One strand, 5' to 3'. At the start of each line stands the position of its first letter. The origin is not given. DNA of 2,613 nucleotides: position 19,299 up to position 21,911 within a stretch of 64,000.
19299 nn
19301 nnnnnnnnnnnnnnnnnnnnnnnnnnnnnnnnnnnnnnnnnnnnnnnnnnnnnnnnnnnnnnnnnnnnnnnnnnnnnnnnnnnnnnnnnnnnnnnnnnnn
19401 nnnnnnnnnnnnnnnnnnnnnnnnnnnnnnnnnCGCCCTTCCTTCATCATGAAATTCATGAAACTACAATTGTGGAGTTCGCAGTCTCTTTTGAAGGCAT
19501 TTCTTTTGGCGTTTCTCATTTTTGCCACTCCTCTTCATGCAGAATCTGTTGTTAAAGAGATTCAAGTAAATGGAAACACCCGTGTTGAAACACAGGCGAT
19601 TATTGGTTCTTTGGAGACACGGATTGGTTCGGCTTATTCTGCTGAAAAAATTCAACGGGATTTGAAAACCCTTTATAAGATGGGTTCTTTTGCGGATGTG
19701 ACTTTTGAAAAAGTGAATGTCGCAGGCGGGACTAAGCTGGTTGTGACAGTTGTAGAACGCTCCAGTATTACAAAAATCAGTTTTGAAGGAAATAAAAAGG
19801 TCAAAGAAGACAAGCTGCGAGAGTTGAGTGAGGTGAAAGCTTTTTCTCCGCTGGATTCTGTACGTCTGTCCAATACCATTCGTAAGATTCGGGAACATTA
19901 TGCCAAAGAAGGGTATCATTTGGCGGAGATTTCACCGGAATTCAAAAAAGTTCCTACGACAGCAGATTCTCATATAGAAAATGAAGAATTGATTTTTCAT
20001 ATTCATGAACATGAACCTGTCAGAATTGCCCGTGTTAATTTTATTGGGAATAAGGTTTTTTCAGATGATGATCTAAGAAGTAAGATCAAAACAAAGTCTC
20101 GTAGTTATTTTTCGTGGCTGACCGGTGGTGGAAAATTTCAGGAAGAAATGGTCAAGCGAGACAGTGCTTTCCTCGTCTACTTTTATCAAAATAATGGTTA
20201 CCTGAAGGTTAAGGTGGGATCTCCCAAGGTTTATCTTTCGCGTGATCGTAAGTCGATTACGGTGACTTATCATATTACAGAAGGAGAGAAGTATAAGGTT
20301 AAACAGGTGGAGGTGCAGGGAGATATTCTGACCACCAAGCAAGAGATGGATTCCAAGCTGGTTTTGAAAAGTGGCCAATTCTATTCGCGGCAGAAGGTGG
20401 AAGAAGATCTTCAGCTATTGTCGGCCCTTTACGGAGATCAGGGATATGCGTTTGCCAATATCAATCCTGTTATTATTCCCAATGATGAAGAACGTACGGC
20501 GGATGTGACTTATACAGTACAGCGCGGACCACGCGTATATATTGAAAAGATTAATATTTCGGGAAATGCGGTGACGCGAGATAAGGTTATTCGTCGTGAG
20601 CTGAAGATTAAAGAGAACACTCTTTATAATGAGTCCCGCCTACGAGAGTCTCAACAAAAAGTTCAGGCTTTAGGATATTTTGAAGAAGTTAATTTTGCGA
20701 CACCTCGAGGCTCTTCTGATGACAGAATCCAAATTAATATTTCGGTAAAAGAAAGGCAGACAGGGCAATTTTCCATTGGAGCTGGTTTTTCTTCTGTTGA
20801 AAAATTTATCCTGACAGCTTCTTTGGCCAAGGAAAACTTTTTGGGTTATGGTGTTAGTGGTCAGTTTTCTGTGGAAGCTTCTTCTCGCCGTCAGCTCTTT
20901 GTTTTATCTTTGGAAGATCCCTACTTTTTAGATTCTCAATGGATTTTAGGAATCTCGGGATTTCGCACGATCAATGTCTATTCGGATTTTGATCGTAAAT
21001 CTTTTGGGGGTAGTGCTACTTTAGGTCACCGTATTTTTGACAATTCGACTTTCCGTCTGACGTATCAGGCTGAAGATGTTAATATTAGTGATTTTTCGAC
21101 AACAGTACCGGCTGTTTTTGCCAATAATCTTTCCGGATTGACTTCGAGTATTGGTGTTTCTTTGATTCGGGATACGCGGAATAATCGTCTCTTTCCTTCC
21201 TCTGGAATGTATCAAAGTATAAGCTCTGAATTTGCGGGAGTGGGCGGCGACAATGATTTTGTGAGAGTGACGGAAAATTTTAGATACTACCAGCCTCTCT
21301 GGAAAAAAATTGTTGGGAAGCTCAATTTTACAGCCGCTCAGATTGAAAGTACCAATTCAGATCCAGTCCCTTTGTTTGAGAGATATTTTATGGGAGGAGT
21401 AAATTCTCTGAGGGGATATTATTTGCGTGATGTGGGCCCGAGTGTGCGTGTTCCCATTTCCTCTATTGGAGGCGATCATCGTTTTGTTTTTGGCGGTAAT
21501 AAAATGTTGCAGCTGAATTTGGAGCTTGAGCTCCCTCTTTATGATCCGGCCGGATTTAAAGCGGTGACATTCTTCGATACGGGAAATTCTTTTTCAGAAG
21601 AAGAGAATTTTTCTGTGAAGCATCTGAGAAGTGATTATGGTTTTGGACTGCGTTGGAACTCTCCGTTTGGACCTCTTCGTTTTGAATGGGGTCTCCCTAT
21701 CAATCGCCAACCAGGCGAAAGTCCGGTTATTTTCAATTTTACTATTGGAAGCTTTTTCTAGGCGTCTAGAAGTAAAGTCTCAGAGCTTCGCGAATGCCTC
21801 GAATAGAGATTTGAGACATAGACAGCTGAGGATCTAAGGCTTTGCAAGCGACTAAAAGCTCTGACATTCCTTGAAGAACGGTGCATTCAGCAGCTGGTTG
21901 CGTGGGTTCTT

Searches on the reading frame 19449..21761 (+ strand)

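Call 65: search_protein_families(library=pfam, proteins=[window:19449-21761:+], max_evalue=0.001)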
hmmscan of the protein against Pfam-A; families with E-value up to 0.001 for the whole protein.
window:19449-21761:+ (770 aa): 4 families
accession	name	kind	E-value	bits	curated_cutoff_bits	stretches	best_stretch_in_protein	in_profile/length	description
PF07244.20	POTRA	-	3.5e-67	223.5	21.3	5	282-360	1-79/79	Surface antigen variable number repeat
PF01103.29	Omp85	-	3.4e-60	204.7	24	1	463-770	1-325/325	Omp85 superfamily domain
PF08478.15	POTRA_1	-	5.1e-09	36.7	23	0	365-414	3-52/69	POTRA domain, FtsQ-type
PF08479.16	POTRA_2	-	1.8e-06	28.1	24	0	107-161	3-57/76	POTRA domain, ShlB-type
